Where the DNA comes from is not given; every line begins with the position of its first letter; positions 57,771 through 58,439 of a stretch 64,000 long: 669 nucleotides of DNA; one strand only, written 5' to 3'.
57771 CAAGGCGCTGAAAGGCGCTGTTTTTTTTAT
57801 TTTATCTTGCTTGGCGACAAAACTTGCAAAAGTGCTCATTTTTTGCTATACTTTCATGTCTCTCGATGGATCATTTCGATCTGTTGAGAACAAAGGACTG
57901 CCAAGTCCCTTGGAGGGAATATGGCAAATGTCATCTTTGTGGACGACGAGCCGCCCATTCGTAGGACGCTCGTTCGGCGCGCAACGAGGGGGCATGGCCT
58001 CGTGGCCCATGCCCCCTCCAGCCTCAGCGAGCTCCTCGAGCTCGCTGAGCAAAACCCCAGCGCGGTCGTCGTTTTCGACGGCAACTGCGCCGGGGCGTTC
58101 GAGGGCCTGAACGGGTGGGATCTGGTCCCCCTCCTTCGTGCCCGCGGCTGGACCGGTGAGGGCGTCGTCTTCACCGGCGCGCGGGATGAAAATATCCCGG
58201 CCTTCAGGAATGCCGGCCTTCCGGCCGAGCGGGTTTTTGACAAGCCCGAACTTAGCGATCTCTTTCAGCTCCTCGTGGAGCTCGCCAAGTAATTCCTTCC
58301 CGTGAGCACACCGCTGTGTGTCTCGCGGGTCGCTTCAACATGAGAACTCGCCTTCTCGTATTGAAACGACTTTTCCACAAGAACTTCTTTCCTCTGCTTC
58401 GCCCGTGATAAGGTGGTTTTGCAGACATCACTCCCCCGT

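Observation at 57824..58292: Second high-GC island: orphan CheY-like receiver gene behind a canonical low-GC promoter, just downstream of tRNA-Leu(UAG)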

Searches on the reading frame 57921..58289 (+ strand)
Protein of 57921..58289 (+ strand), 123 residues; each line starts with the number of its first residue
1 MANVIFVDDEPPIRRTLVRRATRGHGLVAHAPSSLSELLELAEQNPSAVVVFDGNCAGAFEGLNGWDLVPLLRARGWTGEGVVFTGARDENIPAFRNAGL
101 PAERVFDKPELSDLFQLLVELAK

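Call 7: search_protein_families(library=pfam, proteins=[window:57921-58289:+], max_evalue=1)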
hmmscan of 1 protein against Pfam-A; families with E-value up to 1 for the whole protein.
window:57921-58289:+ (123 aa): 1 family
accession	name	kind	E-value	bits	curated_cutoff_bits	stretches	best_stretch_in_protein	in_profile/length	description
PF00072.30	Response_reg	-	2.5e-05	24.8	30.2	1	4-113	1-105/111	Response regulator receiver domain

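Call 11: find_homologous_proteins(query=window:57921-58289:+, max_evalue=0.001)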
Query window:57921-58289:+ (123 aa): 1 proteins with E <= 0.001 among 22 candidates.
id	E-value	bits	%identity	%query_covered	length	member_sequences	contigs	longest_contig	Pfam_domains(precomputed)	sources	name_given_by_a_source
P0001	1.8e-75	268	100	100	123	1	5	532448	-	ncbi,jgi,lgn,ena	jgi:CheY-like chemotaxis protein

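Call 13: find_encoding_contigs(protein=P0001, flank=10000, max_places=10)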
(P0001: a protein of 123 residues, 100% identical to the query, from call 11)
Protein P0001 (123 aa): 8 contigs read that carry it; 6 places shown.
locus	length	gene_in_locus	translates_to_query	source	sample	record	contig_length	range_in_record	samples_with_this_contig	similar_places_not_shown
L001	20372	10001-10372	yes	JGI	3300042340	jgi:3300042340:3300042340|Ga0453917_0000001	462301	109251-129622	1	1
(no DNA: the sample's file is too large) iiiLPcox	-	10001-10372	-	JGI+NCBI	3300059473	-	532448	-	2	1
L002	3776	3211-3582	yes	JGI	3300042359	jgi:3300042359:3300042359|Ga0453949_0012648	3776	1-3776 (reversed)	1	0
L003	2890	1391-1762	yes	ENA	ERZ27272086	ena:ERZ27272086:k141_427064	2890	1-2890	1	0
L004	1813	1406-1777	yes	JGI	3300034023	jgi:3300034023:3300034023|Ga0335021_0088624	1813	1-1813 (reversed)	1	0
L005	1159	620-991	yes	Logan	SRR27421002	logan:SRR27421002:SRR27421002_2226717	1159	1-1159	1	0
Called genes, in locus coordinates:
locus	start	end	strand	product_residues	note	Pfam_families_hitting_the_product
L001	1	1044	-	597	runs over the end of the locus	PF01326:PPDK_N, PF00391:PEP-utilizers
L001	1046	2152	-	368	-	PF00581:Rhodanese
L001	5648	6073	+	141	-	PF02590:SPOUT_MTase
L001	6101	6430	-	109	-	PF03819:MazG (weak)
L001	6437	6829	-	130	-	PF00293:NUDIX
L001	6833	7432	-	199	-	PF00561:Abhydrolase_1 (faint), PF06821:Ser_hydrolase, PF12697:Abhydrolase_6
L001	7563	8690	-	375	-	PF07787:TMEM43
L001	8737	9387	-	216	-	PF00293:NUDIX, PF07866:DUF1653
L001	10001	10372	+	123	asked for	-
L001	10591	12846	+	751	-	PF00932:LTD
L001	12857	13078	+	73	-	-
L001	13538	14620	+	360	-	PF09587:PGA_cap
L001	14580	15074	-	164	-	PF00293:NUDIX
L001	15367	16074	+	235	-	-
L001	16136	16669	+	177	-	-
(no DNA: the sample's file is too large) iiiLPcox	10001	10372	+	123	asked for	-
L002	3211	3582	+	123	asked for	-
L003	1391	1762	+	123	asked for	-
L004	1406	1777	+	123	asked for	-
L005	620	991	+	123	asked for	-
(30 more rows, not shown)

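Call 17: search_protein_representatives(protein=window:57921-58289:+)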
Query: 123 residues. Proteins with E-value up to 0.001 (for the whole library): 15; up to 1e-10: 2; up to 1e-30: 1. The best 15 are listed.
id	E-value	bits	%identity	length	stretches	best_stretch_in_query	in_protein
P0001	5.7e-76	268.4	100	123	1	1-123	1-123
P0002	7.0e-25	103.4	56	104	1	29-123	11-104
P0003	8.8e-06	41.7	39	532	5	24-69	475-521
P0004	2.1e-05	40.5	38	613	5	32-68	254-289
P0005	3.6e-05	39.7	33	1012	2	4-81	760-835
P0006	6.8e-05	38.9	35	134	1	4-115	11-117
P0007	7.5e-05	38.7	34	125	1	3-113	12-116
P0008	1.0e-04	38.3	35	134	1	3-93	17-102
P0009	1.1e-04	38.2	31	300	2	2-98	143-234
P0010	1.2e-04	38.0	30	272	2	2-119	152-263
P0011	1.5e-04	37.7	36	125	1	2-97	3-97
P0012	2.1e-04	37.3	34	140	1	1-97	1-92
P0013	4.6e-04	36.2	33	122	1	1-113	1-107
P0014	9.2e-04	35.2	34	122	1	1-116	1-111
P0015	9.3e-04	35.2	29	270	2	3-122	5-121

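Call 19: find_encoding_contigs(protein=P0002, flank=10000, max_places=10)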
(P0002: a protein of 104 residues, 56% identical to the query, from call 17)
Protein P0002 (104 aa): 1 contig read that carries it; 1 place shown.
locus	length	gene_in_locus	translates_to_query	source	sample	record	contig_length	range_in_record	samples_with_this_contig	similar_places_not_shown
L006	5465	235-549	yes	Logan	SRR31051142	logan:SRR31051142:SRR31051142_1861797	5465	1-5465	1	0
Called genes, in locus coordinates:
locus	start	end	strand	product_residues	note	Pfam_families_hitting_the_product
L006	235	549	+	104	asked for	-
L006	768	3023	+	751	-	PF00932:LTD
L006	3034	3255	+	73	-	-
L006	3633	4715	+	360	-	PF09587:PGA_cap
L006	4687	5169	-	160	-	PF00293:NUDIX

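Call 30: find_encoding_contigs(protein=P0017, flank=6000, max_places=10)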
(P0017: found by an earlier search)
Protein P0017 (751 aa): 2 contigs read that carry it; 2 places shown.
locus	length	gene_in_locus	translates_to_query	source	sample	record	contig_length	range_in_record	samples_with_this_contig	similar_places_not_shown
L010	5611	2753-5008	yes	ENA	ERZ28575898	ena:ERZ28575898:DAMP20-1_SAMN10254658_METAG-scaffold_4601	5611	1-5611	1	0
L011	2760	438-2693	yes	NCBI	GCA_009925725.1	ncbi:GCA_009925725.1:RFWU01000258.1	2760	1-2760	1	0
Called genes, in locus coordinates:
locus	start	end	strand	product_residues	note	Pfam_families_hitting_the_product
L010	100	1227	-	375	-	PF07787:TMEM43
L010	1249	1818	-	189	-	PF00293:NUDIX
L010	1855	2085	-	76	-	-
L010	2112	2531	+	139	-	PF00072:Response_reg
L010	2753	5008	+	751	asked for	PF00932:LTD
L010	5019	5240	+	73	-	-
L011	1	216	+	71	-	?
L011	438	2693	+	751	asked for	PF00932:LTD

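Call 31: find_encoding_contigs(protein=P0021, flank=6000, max_places=10)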
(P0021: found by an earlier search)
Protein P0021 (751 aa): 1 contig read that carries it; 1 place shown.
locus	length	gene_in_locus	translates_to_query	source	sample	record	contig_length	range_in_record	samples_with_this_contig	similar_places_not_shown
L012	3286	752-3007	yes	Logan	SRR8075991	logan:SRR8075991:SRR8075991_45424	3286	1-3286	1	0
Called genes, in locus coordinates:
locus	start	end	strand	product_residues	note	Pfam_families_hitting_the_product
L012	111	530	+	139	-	PF00072:Response_reg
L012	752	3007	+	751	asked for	PF00932:LTD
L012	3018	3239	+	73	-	-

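Call 32: find_encoding_contigs(protein=P0018, flank=6000, max_places=10)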
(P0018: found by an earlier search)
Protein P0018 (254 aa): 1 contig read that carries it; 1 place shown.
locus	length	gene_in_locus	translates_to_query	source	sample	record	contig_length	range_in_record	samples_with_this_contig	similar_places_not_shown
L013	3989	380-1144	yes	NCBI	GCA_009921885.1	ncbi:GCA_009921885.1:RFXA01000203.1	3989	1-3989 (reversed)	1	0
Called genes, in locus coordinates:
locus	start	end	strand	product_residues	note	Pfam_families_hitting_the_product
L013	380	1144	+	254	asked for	-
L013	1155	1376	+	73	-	-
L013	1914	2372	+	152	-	PF09587:PGA_cap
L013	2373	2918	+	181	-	PF09587:PGA_cap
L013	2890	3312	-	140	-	PF00293:NUDIX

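Call 42: search_protein_families(library=padloc, proteins=[window:57921-58289:+], max_evalue=1)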
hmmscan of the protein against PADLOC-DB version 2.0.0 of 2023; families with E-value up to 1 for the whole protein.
window:57921-58289:+ (123 aa): 0 families

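Call 54: find_homologous_proteins(query=A1, max_evalue=0.001)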
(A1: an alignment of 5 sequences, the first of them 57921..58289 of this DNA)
Query A1 (5 sequences) (123 aa, profile of the alignment): 18 proteins with E <= 0.001 among 8000 candidates.
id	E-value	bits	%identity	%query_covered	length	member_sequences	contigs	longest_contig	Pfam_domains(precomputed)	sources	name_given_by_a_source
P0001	2.9e-46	175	100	100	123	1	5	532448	-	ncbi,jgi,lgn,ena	jgi:CheY-like chemotaxis protein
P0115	4.3e-39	151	25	89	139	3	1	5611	PF00072.31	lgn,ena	-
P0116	4.1e-37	145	30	66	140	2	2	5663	-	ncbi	-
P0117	2.8e-35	139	36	72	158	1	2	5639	-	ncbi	-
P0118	3.4e-7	48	25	72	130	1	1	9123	PF00072.31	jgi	jgi:FixJ family two-component response regulator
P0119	2.1e-4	39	27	40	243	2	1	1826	PF00072.31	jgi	jgi:CheY-like chemotaxis protein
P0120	2.1e-4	39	34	46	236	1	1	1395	PF00072.31,PF06490.18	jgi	-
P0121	2.8e-4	39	26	87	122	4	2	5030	PF00072.31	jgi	jgi:FixJ family two-component response regulator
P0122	4.2e-4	38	25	71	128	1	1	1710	PF00072.31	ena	-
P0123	4.3e-4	38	25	71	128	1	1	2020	PF00072.31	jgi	jgi:FixJ family two-component response regulator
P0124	4.7e-4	38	32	23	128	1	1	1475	PF00072.31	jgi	jgi:FixJ family two-component response regulator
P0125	5.9e-4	38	25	71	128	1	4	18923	PF00072.31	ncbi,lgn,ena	ncbi:MAG: response regulator [Candidatus Binataceae bacterium]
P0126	6.0e-4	38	25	71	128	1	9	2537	PF00072.31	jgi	jgi:FixJ family two-component response regulator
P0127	6.4e-4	38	34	83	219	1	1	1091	PF00486.35,PF00072.31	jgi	jgi:two-component system response regulator MprA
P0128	6.5e-4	38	25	71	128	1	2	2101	PF00072.31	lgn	-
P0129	6.6e-4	38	25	71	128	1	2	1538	PF00072.31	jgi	jgi:FixJ family two-component response regulator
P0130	8.2e-4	37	-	-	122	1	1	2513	PF00072.31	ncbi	-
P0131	8.9e-4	37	25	71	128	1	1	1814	PF00072.31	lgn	-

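Call 61: search_solved_structures(query=A1, max_evalue=0.01)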
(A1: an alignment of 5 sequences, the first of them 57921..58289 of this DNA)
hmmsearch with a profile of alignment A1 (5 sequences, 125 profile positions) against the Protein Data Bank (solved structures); distinct sequences matched with E-value up to 0.01: 52.
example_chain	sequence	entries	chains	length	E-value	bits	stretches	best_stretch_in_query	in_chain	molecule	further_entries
9xzo_A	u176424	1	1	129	1.8e-09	41.1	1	1-101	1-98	De novo protein M1X0B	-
5tqj_A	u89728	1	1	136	8.8e-07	32.4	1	4-117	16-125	Response regulator receiver protein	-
4ja2_A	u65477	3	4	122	2e-06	31.3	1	3-120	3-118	Response regulator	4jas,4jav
3grc_A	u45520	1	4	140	3e-06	30.7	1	2-117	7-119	Sensor protein, Kinase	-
1dc7_A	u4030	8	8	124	3.2e-05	27.4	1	4-98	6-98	NITROGEN REGULATION PROTEIN | NITROGEN REGULATION PROTEIN NR(I) | NTRC RECEIVER DOMAIN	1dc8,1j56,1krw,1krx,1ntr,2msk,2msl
1d5w_A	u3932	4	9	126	3.3e-05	27.3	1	4-120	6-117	TRANSCRIPTIONAL REGULATORY PROTEIN FIXJ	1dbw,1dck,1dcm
3luf_A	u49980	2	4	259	3.3e-05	27.3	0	3-90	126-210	Two-component system response regulator/GGDEF domain protein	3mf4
6azr_B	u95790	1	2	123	4.7e-05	26.8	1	3-120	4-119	Chemotaxis regulator-transmits chemoreceptor signals to flagelllar motor components CheY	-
3dge_C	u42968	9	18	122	4.9e-05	26.8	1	3-120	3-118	Response regulator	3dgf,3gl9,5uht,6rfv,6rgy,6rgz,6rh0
9lbr_A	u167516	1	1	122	6.7e-05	26.3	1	3-120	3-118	Response regulator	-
1a04_A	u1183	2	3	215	7.5e-05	26.2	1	2-89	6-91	NITRATE/NITRITE RESPONSE REGULATOR PROTEIN NARL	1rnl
6ifh_A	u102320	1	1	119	7.8e-05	26.1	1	1-121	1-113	Sporulation initiation phosphotransferase F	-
6rh1_C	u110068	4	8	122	0.00028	24.3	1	3-120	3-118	Response regulator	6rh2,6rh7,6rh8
4l85_A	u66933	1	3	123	0.0003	24.3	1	1-92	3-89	KDP operon transcriptional regulatory protein KdpE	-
1zh2_A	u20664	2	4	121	0.00031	24.2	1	1-92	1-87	KDP operon transcriptional regulatory protein kdpE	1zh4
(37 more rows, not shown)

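Call 65: predict_structure(alignment_id=A4)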
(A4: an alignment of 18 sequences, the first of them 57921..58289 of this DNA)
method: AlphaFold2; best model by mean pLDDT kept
length: 123 residues; sequences in the alignment: 18
mean_pLDDT: 84.0   pTM: 0.81
mean pLDDT of the five models: 84.0, 83.2, 82.7, 82.5, 80.6
residues with pLDDT >= 90: 49; 70-90: 60; 50-70: 14; < 50: 0
segments of 3 or more residues with pLDDT < 50: none
pLDDT, mean of each block of 10 residues (from residue 1): 89 89 89 95 93 86 90 90 77 72 65 75 73
secondary structure, 60 per line:
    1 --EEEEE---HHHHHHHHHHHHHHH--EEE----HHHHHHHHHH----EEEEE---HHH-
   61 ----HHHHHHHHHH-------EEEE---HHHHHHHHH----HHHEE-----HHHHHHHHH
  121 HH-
elements in order: E3-7 H11-25 E28-30 H35-44 E49-53 H65-74 E82-85 H89-97 H112-122

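Call 69: fold_search(model_id=the predicted structure, library=pdb)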
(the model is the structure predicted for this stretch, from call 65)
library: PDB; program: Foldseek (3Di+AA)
matches with E <= 10: 1259; with E <= 0.001: 45
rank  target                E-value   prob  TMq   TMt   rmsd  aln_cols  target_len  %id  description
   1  3i5a                  3.7e-05  1.00  0.75  0.32   2.8       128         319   23  Crystal structure of full-length WpsR from Pseudomonas syringae (released 2009-08-18)
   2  1zh2_A                3.9e-05  1.00  0.70  0.72   3.1       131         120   23  Crystal Structure Of The Calcium-Bound Receiver Domain Of Kdp Potassium Transport System Response Regulator KdpE (released 2005-12-13)
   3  4kfc_B                8.4e-05  1.00  0.73  0.43   2.8       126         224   26  Crystal structure of a hyperactive mutant of response regulator KdpE complexed to its promoter DNA (released 2014-02-19)
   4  5m7o_A                9.5e-05  1.00  0.73  0.23   2.8       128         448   23  Crystal structure of NtrX from Brucella abortus processed with the CrystalDirect automated mounting and cryo-cooling t (released 2017-01-25)
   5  4qpj_C                1.4e-04  1.00  0.71  0.72   2.9       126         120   14  2.7 Angstrom Structure of a Phosphotransferase in Complex with a Receiver Domain (released 2015-07-15)
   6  4kny_B                1.5e-04  1.00  0.71  0.42   2.8       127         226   29  Crystal structure of the response regulator KdpE complexed to DNA in an active-like conformation (released 2014-02-19)
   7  5m7o_B                1.8e-04  1.00  0.72  0.23   2.7       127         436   22  Crystal structure of NtrX from Brucella abortus processed with the CrystalDirect automated mounting and cryo-cooling t (released 2017-01-25)
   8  6lgq_D                1.9e-04  1.00  0.68  0.42   3.3       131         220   27  The crystal complex structure of histidine kinase and response regulator (released 2020-12-09)
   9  4h60                  2.3e-04  1.00  0.77  0.79   2.4       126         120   20  High resolution structure of Vibrio cholerae chemotaxis protein CheY4 crystallized in low pH (4.0) condition (released 2013-08-07)
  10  8fk2_A                2.5e-04  1.00  0.73  0.74   2.7       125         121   18  The N-terminal VicR from Streptococcus mutans (released 2023-10-25)
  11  3nhz_B                2.5e-04  1.00  0.72  0.76   3.0       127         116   20  Structure of N-terminal Domain of MtrA (released 2010-08-11)
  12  5chy                  3.0e-04  1.00  0.69  0.67   3.0       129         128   22  STRUCTURE OF CHEMOTAXIS PROTEIN CHEY (released 1996-12-07)
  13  4d6y_A                3.2e-04  1.00  0.71  0.72   2.8       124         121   22  Crystal structure of the receiver domain of NtrX from Brucella abortus in complex with beryllofluoride and magnesium (released 2015-07-08)
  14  1oxb_B                3.6e-04  1.00  0.70  0.70   3.1       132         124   17  Complex between YPD1 and SLN1 response regulator domain in space group P2(1)2(1)2(1) (released 2003-12-16)
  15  5uic_A                3.9e-04  1.00  0.75  0.76   2.6       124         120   19  Structure of the Francisella response regulator receiver domain, QseB (released 2017-08-16)
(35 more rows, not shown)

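Call 78: search_dna_similar(query=window:57921-58289:+, collection=phages, mode=protein, max_evalue=0.001, max_rows=10)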
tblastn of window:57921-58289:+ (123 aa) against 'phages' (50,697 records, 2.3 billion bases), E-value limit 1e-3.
No match.

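Call 79: search_dna_similar(query=window:57921-58289:+, collection=plasmids, mode=protein, max_evalue=0.01, max_rows=15)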
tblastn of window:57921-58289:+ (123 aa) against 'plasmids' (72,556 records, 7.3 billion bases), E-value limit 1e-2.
No match.

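Call 119: find_related_loci(query=window:57921-58289:+, collection=viral_contigs, flank=3000)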
Query window:57921-58289:+ (123 aa) in viral_contigs; peptide patterns used: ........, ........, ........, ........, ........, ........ (x = any residue, [..] = any of these).
8 stretches matched a pattern, but none encodes a relative of the query by tblastn (E <= 1e-3).

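Call 120: predict_structure(protein=window:57921-58289:+)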
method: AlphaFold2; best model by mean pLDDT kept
length: 123 residues; sequences in the alignment: 1
mean_pLDDT: 77.6   pTM: 0.73
mean pLDDT of the five models: 77.6, 77.6, 76.3, 75.6, 65.7
residues with pLDDT >= 90: 11; 70-90: 89; 50-70: 23; < 50: 0
segments of 3 or more residues with pLDDT < 50: none
pLDDT, mean of each block of 10 residues (from residue 1): 75 67 73 88 90 69 81 86 76 77 74 78 74
secondary structure, 60 per line:
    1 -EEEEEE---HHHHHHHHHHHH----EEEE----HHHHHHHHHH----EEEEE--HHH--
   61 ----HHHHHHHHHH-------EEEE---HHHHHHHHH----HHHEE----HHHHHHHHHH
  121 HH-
elements in order: E2-7 H11-22 E27-30 H35-44 E49-53 H65-74 E82-85 H89-97 H111-122
